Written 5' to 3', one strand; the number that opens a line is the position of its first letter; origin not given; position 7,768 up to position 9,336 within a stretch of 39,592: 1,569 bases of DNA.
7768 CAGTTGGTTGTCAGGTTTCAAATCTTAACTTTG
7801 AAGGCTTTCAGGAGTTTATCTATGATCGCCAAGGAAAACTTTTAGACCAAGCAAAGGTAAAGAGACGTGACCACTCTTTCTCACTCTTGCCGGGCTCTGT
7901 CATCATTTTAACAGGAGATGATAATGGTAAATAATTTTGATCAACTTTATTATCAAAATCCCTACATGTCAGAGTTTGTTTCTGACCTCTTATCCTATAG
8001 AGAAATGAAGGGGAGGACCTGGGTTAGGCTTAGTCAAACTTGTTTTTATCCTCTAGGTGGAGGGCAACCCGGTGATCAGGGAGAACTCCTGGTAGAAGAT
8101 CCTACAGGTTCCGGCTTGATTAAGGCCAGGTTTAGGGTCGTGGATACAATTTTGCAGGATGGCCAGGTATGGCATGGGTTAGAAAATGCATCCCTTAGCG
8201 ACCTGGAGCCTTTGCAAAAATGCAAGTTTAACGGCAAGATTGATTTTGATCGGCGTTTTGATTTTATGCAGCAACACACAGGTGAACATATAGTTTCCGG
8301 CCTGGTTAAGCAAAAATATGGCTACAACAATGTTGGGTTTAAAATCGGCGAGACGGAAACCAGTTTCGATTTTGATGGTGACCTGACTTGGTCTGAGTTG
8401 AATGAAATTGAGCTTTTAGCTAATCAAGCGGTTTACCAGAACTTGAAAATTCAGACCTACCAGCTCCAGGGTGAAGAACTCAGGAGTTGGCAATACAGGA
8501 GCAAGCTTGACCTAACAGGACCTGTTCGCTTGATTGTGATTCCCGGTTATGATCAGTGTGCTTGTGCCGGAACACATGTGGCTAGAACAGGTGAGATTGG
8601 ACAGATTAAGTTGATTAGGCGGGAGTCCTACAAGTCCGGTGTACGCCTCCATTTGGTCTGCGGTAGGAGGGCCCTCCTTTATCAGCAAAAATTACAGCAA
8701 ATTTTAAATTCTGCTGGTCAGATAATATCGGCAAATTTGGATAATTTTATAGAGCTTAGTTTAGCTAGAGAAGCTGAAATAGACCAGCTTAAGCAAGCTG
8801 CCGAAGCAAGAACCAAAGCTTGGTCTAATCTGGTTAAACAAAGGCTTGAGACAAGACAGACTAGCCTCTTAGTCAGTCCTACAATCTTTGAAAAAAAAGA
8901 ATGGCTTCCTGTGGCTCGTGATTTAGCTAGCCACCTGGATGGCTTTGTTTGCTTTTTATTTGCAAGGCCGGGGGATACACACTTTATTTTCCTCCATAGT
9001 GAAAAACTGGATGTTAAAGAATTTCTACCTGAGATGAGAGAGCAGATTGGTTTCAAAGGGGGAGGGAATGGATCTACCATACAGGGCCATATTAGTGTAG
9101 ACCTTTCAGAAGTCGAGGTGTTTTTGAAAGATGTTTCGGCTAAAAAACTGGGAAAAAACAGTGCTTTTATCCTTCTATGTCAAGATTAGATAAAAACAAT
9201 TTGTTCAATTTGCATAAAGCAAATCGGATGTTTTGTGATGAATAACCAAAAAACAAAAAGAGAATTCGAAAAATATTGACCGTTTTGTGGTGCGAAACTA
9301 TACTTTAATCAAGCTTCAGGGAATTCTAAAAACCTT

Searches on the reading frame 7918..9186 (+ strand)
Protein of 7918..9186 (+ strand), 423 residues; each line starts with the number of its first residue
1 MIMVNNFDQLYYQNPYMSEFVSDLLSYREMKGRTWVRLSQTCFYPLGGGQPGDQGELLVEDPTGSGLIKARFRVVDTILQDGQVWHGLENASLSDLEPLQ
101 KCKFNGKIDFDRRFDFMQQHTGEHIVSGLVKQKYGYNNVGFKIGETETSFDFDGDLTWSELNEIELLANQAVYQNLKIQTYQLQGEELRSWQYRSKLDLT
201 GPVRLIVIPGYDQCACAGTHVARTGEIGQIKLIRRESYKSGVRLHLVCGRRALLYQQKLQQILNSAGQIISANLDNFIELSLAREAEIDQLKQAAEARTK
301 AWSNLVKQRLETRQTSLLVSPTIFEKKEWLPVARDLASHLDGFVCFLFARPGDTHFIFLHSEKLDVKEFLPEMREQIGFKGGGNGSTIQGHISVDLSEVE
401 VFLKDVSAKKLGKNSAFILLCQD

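Call 11: find_related_loci(query=window:7918-9186:+, collection=genome_contigs, flank=4000)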
Query window:7918-9186:+ (423 aa) in genome_contigs; peptide patterns used: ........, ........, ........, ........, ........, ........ (x = any residue, [..] = any of these).
283 stretches matched a pattern; 199 encode a relative of the query (tblastn E <= 1e-3); the best 80 are kept; 80 distinct loci.
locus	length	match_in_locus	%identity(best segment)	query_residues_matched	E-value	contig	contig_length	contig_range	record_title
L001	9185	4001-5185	47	4-409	2e-122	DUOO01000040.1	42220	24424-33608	MAG TPA_asm: Clostridiaceae bacterium isolate AS08sgBPME_186 215205_AS08, whole genome shotgun sequence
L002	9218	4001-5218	45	2-415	3e-119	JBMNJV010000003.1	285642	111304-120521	MAG: Saccharofermentanales bacterium isolate SBF912LR0HQ0039 contig_60438, whole genome shotgun sequence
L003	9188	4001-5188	43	3-407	1e-114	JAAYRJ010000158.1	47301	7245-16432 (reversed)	MAG: Clostridiaceae bacterium isolate AS23ysBPME_182 194020_AS23, whole genome shotgun sequence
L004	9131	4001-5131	34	10-405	1e-64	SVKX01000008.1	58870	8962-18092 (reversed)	MAG: Oscillospiraceae bacterium isolate SIG472 NODE_2640_length_58870_cov_5.111264, whole genome shotgun sequence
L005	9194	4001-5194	33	2-404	1e-64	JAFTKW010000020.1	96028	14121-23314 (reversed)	MAG: Lachnospiraceae bacterium isolate RGIG3911 Roe_deer_Cecum-2__c2319, whole genome shotgun sequence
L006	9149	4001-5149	33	9-405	1e-63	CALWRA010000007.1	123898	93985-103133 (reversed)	MAG: uncultured Acetatifactor sp. isolate BRZ_PA__bin58 genome assembly, contig: BRZ_PA__NODE_211_length_123898_cov_10.9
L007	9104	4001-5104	33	8-390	6e-61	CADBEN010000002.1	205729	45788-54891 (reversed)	MAG: uncultured Lachnospiraceae bacterium isolate RUG13900 genome assembly, contig: RUG13900_asm_2, whole genome shotgun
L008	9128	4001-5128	35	9-403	4e-61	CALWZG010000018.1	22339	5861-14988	MAG: uncultured Anaerotruncus sp. isolate E14__bin8 genome assembly, contig: E14__k127_3567181, whole genome shotgun seq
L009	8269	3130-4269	34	9-392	4e-61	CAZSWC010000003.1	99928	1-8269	MAG TPA_asm: uncultured Lachnospiraceae bacterium isolate SRP350583_co1_328 genome assembly, contig: NODE_243_length_999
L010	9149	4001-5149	34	8-404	2e-60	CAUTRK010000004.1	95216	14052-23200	MAG TPA_asm: uncultured Fusobacterium sp. isolate SRR17738087_bin.3_MetaWRAP_v1.3_MAG genome assembly, contig: ERZ142115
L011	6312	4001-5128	34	11-405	5e-60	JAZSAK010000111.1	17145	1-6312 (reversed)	MAG: Faecousia sp. isolate T1900044937_TS20190403.MAGScoT_cleanbin_000022 SGB_3447_k141_149383, whole genome shotgun seq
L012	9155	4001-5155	33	10-408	7e-60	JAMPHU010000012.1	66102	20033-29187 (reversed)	MAG: Candidatus Gastranaerophilales bacterium isolate NALB_7961_9 Scaffold_#12__SCF_012___66102_bp, whole genome shotgun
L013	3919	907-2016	33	9-392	1e-59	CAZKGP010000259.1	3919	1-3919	MAG TPA_asm: uncultured Acetatifactor sp. isolate SRP294416_co2_482 genome assembly, contig: NODE_48378_length_3919_cov_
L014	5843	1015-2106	35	8-392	1e-58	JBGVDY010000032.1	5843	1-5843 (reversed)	MAG: Acutalibacteraceae bacterium isolate fecal_MAG_426 fecal_MAG_426_contig_0032, whole genome shotgun sequence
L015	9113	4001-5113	35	8-399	3e-58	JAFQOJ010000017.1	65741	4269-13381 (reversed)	MAG: Clostridia bacterium isolate RGIG2003 Goat_Colon-1__c244312, whole genome shotgun sequence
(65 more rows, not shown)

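Call 12: search_protein_families(library=pfam, proteins=[window:7918-9186:+])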
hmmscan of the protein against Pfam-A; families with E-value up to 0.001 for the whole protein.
window:7918-9186:+ (423 aa): 2 families
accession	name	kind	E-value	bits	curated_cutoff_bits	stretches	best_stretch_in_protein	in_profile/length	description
PF07973.19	tRNA_SAD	-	6.8e-10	39.2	24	1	203-243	1-41/44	Threonyl and Alanyl tRNA synthetase second additional domain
PF01411.24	tRNA-synt_2c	-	4.1e-05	22.7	30.3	1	33-90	484-533/552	tRNA synthetases class II (A)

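Call 13: find_encoding_contigs(protein=window:7918-9186:+, flank=6000, max_places=10)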
Protein window:7918-9186:+ (423 aa): no gene with exactly this product is on record in the collection.

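Call 24: find_homologous_proteins(query=window:7918-9186:+, max_evalue=1e-60)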
Query window:7918-9186:+ (423 aa): 87 proteins with E <= 1e-60 among 8000 candidates.
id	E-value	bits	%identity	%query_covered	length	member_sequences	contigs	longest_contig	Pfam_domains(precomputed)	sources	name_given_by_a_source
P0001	1.0e-284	962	100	100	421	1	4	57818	PF07973.20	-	-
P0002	4.8e-181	620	65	99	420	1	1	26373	PF07973.20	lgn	-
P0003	2.9e-117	410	47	96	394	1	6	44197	PF01411.25,PF07973.20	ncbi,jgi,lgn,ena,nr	ncbi:MAG TPA: alanyl-tRNA editing protein [Clostridiaceae bacterium]|nr:alanyl-tRNA editing protein 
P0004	4.2e-117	410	46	96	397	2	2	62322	PF01411.25,PF07973.20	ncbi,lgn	-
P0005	5.6e-117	409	47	95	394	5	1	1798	PF01411.25,PF07973.20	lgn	-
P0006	1.7e-116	408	46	96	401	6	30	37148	PF01411.25,PF07973.20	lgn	-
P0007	2.9e-115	404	45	96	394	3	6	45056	PF01411.25,PF07973.20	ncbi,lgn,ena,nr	ncbi:MAG: alanyl-tRNA editing protein [Clostridiaceae bacterium]|nr:alanyl-tRNA editing protein [Clo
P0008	1.4e-114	401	46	96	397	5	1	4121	PF01411.25,PF07973.20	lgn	-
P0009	4.3e-114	400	45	96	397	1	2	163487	PF01411.25,PF07973.20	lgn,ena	-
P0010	1.3e-109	385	43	96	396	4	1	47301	PF01411.25,PF07973.20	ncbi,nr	ncbi:MAG: alanyl-tRNA editing protein [Clostridiaceae bacterium]|nr:alanyl-tRNA editing protein [Clo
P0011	2.1e-109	384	45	96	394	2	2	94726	PF01411.25,PF07973.20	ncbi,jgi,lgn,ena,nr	ncbi:MAG TPA: alanyl-tRNA editing protein [Clostridiaceae bacterium]|nr:alanyl-tRNA editing protein 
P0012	1.1e-107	379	45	94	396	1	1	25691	PF01411.25,PF07973.20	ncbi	-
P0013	1.4e-106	375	43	96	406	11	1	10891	PF01411.25,PF07973.20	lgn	-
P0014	2.1e-103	364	43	94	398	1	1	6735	PF01411.25,PF07973.20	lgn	-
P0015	9.6e-100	352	41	96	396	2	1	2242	PF01411.25,PF07973.20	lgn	-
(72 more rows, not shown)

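Call 25: find_encoding_contigs(protein=P0002, flank=3000, max_places=3)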
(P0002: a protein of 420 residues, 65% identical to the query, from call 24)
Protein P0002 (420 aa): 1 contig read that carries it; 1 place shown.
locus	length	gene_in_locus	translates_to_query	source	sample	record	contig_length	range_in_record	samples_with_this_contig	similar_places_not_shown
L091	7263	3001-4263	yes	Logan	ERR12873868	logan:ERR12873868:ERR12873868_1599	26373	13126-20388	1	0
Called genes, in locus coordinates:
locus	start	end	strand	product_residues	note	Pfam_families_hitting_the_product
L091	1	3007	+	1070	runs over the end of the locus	-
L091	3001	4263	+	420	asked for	PF07973:tRNA_SAD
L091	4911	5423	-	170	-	PF00156:Pribosyltran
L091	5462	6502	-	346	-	PF13189:Cytidylate_kin2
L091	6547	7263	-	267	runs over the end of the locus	-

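Call 26: find_encoding_contigs(protein=P0006, flank=3000, max_places=4)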
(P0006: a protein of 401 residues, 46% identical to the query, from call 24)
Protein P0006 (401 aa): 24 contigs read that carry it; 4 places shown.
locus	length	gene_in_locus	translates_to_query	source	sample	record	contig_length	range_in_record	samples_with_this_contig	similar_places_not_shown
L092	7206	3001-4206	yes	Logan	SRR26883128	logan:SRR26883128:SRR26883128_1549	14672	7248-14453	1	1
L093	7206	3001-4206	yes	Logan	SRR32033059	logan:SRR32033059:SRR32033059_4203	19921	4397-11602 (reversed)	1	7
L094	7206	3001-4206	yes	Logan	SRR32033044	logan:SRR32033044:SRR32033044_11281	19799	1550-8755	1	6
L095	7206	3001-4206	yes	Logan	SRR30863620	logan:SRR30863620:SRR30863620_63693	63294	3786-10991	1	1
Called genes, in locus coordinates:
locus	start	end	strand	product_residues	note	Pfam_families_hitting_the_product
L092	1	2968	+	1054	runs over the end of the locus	PF25852:DUF6242_C (faint), PF02018:CBM_4_9 (faint)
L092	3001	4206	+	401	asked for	PF01411:tRNA-synt_2c, PF07973:tRNA_SAD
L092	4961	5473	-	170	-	PF00156:Pribosyltran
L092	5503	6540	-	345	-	PF13189:Cytidylate_kin2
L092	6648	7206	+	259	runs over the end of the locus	?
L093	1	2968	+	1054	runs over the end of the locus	PF25852:DUF6242_C (faint), PF02018:CBM_4_9 (faint)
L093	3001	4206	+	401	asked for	PF01411:tRNA-synt_2c, PF07973:tRNA_SAD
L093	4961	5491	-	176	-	PF00156:Pribosyltran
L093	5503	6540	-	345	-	PF13189:Cytidylate_kin2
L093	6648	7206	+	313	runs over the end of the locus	PF08501:Shikimate_dh_N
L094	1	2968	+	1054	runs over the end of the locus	PF25852:DUF6242_C (faint), PF02018:CBM_4_9 (faint)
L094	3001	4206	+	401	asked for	PF01411:tRNA-synt_2c, PF07973:tRNA_SAD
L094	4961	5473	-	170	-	PF00156:Pribosyltran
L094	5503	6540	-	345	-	PF13189:Cytidylate_kin2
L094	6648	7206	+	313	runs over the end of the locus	PF08501:Shikimate_dh_N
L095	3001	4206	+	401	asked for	PF01411:tRNA-synt_2c, PF07973:tRNA_SAD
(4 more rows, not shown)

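Call 27: find_encoding_contigs(protein=P0007, flank=3000, max_places=3)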
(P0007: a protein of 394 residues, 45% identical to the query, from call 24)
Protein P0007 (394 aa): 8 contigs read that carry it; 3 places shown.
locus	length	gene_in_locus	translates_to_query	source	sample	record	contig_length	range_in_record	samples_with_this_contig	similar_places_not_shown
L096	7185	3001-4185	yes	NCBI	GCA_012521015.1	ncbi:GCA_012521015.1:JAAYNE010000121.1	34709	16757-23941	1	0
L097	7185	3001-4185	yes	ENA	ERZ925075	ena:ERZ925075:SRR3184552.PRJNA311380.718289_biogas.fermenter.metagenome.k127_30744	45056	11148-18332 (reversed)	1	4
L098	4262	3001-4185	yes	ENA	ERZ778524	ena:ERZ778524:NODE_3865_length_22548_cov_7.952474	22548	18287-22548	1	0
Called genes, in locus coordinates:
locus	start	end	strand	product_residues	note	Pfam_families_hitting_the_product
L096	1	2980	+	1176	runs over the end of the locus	-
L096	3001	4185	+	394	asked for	PF01411:tRNA-synt_2c, PF07973:tRNA_SAD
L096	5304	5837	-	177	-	PF00156:Pribosyltran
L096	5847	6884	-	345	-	PF13189:Cytidylate_kin2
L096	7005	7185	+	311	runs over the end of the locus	PF08501:Shikimate_dh_N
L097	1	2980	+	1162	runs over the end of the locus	-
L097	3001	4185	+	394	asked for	PF01411:tRNA-synt_2c, PF07973:tRNA_SAD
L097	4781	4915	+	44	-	-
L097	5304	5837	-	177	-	PF00156:Pribosyltran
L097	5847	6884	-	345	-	PF13189:Cytidylate_kin2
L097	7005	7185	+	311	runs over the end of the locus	PF08501:Shikimate_dh_N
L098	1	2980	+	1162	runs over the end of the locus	-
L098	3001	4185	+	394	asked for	PF01411:tRNA-synt_2c, PF07973:tRNA_SAD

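Call 28: find_encoding_contigs(protein=P0009, flank=3000, max_places=3)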
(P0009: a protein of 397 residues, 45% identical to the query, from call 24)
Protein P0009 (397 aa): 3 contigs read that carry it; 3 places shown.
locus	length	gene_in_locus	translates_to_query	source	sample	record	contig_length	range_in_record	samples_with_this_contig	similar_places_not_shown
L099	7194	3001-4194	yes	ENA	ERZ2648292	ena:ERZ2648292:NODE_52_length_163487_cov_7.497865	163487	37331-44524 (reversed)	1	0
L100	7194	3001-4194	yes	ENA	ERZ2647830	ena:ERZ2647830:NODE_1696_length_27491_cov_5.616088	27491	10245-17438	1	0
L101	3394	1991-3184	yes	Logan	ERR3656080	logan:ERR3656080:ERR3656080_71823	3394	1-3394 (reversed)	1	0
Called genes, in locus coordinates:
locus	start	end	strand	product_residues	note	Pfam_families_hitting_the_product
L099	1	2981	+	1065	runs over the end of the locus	-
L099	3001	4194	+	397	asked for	PF01411:tRNA-synt_2c, PF07973:tRNA_SAD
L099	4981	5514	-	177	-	PF00156:Pribosyltran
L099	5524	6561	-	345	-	PF13189:Cytidylate_kin2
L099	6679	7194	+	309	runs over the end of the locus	PF08501:Shikimate_dh_N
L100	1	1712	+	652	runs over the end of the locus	-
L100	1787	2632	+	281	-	-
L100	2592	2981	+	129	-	-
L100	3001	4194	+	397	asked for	PF01411:tRNA-synt_2c, PF07973:tRNA_SAD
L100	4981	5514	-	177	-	PF00156:Pribosyltran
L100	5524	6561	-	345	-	PF13189:Cytidylate_kin2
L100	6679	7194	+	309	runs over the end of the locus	PF08501:Shikimate_dh_N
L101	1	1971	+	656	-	?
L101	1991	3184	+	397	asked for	PF01411:tRNA-synt_2c, PF07973:tRNA_SAD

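Call 29: find_encoding_contigs(protein=P0011, flank=3000, max_places=2)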
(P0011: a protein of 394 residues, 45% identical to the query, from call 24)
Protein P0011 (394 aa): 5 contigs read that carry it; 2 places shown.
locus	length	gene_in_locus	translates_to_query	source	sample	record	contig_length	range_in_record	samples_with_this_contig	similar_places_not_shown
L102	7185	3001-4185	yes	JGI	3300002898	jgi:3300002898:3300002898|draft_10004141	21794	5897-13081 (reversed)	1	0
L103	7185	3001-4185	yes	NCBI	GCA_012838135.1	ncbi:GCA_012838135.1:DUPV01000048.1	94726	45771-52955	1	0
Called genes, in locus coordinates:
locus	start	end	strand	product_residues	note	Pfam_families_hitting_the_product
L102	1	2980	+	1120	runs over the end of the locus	-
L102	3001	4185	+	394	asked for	PF01411:tRNA-synt_2c, PF07973:tRNA_SAD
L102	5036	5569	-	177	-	PF00156:Pribosyltran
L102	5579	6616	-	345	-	PF13189:Cytidylate_kin2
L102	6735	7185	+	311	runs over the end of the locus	PF08501:Shikimate_dh_N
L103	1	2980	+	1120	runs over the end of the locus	-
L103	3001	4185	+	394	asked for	PF01411:tRNA-synt_2c, PF07973:tRNA_SAD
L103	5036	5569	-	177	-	PF00156:Pribosyltran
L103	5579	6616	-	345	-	PF13189:Cytidylate_kin2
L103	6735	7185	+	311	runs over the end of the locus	PF08501:Shikimate_dh_N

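Call 30: find_encoding_contigs(protein=P0012, flank=3000, max_places=2)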
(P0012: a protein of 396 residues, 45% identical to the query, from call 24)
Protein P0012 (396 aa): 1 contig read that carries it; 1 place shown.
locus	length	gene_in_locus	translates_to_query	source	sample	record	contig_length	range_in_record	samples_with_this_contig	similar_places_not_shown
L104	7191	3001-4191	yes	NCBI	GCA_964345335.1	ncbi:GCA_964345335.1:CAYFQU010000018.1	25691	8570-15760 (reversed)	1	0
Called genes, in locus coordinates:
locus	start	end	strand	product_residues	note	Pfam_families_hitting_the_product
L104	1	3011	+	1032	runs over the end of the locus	-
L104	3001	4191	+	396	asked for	PF01411:tRNA-synt_2c (weak), PF07973:tRNA_SAD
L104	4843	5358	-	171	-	PF00156:Pribosyltran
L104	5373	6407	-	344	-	PF13189:Cytidylate_kin2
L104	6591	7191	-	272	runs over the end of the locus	-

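Call 31: find_encoding_contigs(protein=P0013, flank=3000, max_places=2)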
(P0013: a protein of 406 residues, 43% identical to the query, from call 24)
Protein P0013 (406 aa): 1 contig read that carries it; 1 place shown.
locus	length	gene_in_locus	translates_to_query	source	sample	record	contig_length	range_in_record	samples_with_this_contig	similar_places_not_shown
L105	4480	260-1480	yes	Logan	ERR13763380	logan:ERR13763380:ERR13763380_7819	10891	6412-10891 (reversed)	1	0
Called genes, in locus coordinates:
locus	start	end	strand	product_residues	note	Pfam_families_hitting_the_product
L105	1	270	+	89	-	?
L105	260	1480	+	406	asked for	PF01411:tRNA-synt_2c (weak), PF07973:tRNA_SAD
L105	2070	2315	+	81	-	-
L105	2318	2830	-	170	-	PF00156:Pribosyltran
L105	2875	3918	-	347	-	PF13189:Cytidylate_kin2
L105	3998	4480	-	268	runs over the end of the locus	-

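Call 32: find_encoding_contigs(protein=P0014, flank=3000, max_places=2)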
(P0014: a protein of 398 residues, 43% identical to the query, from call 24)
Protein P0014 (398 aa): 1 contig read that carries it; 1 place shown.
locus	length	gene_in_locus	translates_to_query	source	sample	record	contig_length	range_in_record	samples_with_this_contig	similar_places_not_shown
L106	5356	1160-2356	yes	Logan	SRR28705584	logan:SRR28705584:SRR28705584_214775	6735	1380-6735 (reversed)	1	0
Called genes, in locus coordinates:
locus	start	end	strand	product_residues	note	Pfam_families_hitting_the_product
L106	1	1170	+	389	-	?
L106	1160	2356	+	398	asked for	PF01411:tRNA-synt_2c, PF07973:tRNA_SAD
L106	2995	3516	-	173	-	PF00156:Pribosyltran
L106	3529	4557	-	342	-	PF13189:Cytidylate_kin2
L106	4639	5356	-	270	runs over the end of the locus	-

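Call 90: search_protein_families(library=ncbifam, proteins=[window:7924-9186:+], max_evalue=0.01)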
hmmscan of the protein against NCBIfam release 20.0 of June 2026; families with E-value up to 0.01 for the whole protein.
window:7924-9186:+ (421 aa): 4 families
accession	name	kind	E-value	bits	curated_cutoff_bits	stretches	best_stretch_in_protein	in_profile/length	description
TIGR03683.1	A-tRNA_syn_arch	equivalog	9.9e-44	149.8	744.7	1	4-395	500-889/902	alanine--tRNA ligase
NF040865.1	a_tRNA_ed_AlaXM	equivalog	7.6e-41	140.3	300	1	7-235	3-221/234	alanyl-tRNA editing protein AlaXM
TIGR00344.1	alaS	equivalog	8.6e-37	126.8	457.05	1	31-388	481-845/847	alanine--tRNA ligase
NF002436.0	PRK01584.1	equivalog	1.2e-06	27.3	529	1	114-241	453-586/595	alanine--tRNA ligase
